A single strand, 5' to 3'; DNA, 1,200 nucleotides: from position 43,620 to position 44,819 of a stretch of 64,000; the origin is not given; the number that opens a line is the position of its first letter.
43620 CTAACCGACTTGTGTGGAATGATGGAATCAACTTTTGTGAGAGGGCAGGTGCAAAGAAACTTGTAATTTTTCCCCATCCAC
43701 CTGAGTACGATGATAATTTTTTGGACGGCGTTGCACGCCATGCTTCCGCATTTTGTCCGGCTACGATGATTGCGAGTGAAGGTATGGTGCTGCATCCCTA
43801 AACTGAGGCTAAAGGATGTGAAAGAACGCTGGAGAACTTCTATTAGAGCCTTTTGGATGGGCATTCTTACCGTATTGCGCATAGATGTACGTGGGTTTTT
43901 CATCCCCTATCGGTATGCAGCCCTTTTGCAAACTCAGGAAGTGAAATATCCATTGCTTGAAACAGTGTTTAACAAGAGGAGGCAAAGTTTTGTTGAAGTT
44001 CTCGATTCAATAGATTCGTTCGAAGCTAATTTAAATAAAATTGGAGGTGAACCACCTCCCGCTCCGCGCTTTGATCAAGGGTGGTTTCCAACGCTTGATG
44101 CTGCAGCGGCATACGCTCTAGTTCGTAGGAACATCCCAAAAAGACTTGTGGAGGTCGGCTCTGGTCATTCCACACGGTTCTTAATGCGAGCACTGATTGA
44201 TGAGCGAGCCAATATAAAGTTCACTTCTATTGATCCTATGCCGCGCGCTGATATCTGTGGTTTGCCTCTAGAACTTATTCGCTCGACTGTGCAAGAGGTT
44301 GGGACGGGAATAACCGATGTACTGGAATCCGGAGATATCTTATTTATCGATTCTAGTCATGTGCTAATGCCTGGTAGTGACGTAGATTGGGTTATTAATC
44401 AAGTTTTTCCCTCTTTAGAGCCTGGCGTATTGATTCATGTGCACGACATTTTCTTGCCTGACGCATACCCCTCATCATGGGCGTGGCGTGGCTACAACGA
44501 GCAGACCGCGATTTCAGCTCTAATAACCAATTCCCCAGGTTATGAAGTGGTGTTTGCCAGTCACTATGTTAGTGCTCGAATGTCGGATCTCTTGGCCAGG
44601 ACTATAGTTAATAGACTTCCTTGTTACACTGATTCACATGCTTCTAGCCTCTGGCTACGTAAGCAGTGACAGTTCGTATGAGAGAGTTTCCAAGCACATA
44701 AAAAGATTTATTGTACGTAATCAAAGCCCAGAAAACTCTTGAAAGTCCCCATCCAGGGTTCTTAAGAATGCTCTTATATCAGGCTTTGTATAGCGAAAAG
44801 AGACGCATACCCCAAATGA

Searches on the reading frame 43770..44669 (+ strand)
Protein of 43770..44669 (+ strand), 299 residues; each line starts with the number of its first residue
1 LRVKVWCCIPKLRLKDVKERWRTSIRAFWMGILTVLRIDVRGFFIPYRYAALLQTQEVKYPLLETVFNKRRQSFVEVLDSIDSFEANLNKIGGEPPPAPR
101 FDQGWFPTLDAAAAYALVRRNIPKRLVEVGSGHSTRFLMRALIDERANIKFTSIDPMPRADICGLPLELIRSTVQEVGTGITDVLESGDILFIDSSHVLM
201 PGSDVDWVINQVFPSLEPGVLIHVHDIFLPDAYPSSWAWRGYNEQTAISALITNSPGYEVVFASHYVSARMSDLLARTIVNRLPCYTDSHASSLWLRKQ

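Call 23: search_protein_families(library=pfam, proteins=[window:43770-44669:+], max_evalue=0.00001)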
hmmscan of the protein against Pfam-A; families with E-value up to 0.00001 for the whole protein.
window:43770-44669:+ (299 aa): 1 family
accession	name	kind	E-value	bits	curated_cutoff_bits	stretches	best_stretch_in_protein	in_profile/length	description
PF13578.12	Methyltransf_24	-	3.7e-10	41.1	26.3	1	127-227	1-105/105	Methyltransferase domain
